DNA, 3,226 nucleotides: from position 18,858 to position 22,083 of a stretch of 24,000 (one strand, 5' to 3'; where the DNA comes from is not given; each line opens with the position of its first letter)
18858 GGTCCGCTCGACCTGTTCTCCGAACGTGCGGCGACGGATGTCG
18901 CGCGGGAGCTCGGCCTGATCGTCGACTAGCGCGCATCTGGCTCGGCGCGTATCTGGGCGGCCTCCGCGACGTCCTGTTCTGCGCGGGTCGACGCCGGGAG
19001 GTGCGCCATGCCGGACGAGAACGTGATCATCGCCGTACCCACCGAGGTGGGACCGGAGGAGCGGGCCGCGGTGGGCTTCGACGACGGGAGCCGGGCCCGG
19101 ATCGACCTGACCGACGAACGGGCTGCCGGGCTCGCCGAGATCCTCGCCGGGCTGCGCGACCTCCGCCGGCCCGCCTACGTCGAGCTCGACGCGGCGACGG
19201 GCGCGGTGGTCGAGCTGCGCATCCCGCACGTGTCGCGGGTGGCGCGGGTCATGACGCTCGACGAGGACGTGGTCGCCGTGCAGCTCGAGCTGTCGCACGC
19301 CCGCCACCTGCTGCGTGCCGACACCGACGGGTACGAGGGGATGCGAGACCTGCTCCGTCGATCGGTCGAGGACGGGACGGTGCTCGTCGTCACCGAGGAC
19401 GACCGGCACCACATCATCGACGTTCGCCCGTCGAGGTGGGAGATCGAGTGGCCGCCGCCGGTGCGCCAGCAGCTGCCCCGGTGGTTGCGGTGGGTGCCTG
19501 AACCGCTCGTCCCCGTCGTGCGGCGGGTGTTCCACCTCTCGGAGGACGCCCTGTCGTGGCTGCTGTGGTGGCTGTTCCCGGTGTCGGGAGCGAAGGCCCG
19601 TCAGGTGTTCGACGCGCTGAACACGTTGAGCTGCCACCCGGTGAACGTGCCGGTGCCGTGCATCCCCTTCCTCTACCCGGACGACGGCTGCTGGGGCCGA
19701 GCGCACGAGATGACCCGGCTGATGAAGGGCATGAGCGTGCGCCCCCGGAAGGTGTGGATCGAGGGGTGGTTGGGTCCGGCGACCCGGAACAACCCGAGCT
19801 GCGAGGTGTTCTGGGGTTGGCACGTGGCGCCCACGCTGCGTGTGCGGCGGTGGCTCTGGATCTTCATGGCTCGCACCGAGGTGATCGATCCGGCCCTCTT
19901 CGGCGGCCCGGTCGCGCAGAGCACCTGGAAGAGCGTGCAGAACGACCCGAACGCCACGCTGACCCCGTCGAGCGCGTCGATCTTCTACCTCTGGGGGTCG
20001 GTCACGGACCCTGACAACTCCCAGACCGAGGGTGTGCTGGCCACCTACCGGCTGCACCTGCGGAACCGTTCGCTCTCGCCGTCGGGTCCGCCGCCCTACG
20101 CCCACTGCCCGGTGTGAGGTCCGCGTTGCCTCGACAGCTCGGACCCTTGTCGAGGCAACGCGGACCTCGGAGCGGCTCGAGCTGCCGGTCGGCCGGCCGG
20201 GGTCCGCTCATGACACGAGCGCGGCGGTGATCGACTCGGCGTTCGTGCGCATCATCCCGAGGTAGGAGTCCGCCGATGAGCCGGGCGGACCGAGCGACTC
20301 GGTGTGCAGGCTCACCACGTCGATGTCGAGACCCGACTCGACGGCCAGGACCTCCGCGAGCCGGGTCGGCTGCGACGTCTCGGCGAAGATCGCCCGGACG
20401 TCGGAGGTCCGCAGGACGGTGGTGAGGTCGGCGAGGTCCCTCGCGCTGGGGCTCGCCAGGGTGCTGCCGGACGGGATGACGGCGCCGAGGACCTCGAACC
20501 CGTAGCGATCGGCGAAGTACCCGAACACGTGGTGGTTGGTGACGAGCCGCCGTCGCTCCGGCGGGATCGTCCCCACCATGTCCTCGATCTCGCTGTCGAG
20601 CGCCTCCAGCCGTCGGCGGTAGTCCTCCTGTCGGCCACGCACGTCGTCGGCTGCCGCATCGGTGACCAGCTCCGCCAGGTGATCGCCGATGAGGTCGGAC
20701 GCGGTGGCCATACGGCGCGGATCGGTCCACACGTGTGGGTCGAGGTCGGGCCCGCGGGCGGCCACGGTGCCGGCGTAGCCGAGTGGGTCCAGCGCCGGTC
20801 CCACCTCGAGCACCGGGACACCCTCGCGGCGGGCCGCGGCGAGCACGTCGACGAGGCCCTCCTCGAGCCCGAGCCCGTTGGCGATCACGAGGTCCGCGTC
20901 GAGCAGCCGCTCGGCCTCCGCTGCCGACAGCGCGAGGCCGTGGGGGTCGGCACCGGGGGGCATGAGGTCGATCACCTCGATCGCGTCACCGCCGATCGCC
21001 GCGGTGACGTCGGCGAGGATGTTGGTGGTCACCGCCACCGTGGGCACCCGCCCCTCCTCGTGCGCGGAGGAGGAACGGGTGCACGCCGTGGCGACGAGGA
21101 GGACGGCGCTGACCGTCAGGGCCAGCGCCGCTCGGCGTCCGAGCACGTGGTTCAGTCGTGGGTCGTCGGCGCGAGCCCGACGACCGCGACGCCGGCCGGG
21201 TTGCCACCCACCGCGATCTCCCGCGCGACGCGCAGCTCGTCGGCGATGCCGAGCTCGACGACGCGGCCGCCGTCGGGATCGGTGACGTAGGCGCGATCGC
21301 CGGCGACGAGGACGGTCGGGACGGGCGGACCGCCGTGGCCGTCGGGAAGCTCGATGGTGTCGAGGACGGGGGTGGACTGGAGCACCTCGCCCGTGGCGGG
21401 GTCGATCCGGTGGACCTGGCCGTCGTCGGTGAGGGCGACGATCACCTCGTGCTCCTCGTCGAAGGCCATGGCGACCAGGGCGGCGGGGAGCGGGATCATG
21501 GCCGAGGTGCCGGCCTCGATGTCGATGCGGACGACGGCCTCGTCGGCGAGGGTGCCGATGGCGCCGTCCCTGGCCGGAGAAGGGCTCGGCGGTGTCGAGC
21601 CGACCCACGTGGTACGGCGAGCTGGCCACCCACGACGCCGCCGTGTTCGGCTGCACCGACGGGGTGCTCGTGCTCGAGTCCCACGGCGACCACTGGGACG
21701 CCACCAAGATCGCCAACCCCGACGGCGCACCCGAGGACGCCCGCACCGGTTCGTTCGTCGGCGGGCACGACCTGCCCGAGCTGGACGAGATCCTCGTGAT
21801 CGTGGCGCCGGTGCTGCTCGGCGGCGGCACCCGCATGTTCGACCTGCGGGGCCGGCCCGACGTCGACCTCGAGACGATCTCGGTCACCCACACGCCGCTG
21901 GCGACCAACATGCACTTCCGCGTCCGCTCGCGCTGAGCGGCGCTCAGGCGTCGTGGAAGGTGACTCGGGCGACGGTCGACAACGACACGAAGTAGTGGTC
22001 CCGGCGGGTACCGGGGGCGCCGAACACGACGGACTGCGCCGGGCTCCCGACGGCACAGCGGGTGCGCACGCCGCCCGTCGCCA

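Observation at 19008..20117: Signal-peptide-less protein-glutamine glutaminase domain fused to an unknown ~200-aa N-terminal domain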

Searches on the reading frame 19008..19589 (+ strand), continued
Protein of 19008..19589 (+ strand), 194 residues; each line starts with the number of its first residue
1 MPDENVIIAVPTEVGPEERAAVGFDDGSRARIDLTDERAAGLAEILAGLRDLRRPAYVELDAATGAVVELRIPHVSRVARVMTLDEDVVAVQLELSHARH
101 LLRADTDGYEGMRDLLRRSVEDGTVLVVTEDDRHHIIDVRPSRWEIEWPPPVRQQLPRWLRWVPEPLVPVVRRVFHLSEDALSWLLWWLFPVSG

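Call 54: search_solved_structures(query=A2, max_evalue=10, show_alignments=3)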
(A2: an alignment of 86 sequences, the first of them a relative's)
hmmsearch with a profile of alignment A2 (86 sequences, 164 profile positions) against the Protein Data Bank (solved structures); distinct sequences matched with E-value up to 10: 2.
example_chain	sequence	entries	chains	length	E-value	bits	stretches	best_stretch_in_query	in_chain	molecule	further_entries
8hku_L24P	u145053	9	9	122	0.78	12.7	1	44-97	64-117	50S ribosomal protein L24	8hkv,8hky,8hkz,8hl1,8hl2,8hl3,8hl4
1aky_A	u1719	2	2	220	1.3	11.9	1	5-62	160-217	ADENYLATE KINASE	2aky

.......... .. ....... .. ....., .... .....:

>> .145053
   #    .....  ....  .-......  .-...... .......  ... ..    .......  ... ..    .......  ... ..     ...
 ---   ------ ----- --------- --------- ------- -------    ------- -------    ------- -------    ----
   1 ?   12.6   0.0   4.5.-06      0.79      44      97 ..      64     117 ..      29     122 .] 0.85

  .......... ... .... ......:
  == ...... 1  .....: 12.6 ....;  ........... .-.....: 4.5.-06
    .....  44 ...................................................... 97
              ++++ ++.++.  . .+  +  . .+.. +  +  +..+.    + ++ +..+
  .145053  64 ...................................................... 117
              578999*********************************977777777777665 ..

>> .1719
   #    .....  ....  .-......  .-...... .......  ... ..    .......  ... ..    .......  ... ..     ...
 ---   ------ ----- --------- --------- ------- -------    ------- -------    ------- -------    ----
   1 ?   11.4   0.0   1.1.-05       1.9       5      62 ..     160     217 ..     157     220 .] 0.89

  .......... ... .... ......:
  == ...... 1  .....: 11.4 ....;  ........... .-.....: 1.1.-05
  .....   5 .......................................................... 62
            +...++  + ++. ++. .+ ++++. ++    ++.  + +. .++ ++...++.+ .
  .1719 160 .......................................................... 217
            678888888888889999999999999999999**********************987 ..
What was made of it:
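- Tried and rejected: Sequence profile of the stand-alone N-domain against PDB gave only chance hits, L24 and adenylate kinase (call 54).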

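Call 69: fold_search(model_id=the predicted structure, library=viral)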
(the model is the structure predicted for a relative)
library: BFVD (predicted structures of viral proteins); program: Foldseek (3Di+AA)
matches with E <= 10: 575; with E <= 0.001: 0
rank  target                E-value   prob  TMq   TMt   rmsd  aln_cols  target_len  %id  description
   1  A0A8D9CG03            2.5e-02  0.54  0.25  0.13  13.6       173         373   14  30S ribosomal protein S1 [uncultured marine phage]
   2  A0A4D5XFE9            4.9e-02  0.44  0.25  0.13   9.7       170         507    7  DNA ligase [Pithovirus LCPAC102]
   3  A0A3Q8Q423            5.2e-02  0.90  0.25  0.32   4.5        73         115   20  (no name in the UniProt tables at hand)
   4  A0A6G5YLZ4            7.2e-02  0.82  0.33  0.11  12.8       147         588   12  (no name in the UniProt tables at hand)
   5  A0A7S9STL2            1.2e-01  0.21  0.22  0.12  12.7       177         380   11  S1 motif domain-containing protein [Virus NIOZ-UU157]
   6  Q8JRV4                1.4e-01  0.47  0.32  0.16  12.8       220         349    4  Late expression factor 3 [Phthorimaea operculella granulovirus]
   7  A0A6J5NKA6            1.6e-01  0.35  0.25  0.19   7.8       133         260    9  GIY-YIG nuclease superfamily [uncultured Caudovirales phage]
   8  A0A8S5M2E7            1.6e-01  0.44  0.28  0.19   9.1       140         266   15  DNA ligase [Siphoviridae sp. cthjx9]
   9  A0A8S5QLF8            1.8e-01  0.63  0.33  0.16   9.1       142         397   10  DNA ligase [CrAss-like virus sp. ctYsL76]
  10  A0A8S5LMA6            2.2e-01  0.97  0.32  0.17   3.8        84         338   11  Uncharacterized protein [Podoviridae sp. ctiuS14]
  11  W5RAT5                2.6e-01  0.08  0.15  0.09  16.3       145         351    9  HNH endonuclease [Staphylococcus phage phiIBB-SEP1]
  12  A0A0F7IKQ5            2.9e-01  0.30  0.30  0.19   9.0       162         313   15  DNA ligase [Delftia phage IME-DE1]
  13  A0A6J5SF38            3.8e-01  0.90  0.31  0.20   4.8        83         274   12  Uncharacterized protein [uncultured Caudovirales phage]
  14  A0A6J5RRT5            3.8e-01  0.15  0.16  0.17  15.6       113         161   12  Uncharacterized protein [uncultured Caudovirales phage]
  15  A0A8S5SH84            4.0e-01  0.14  0.20  0.22  15.1       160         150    9  Uncharacterized protein [Siphoviridae sp. ctBCr48]
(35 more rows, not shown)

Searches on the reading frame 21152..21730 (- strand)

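Call 26: search_protein_families(library=pfam, proteins=[window:21152-21730:-], max_evalue=0.01)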
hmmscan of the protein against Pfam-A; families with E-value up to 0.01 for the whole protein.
window:21152-21730:- (192 aa): 2 families
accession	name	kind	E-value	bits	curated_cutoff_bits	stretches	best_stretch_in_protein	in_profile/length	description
PF13360.13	PQQ_2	-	0.0021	18.2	27.6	1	89-163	30-91/233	Outer membrane protein assembly factor BamB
PF08450.18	SGL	-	0.0071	16.4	26.3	0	88-119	189-219/246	SMP-30/Gluconolactonase/LRE-like region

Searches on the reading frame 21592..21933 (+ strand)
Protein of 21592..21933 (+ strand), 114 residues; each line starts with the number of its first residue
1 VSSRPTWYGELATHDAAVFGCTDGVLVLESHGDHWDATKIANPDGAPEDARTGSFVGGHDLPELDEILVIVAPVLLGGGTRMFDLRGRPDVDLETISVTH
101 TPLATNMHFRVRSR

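Call 26: search_protein_families(library=pfam, proteins=[window:21592-21933:+], max_evalue=0.01)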
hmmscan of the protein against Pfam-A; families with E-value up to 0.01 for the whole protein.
window:21592-21933:+ (114 aa): 1 family
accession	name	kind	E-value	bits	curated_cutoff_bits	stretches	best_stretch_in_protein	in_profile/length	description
PF01872.23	RibD_C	-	0.0035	17.6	24.1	1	64-100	153-190/197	RibD C-terminal domain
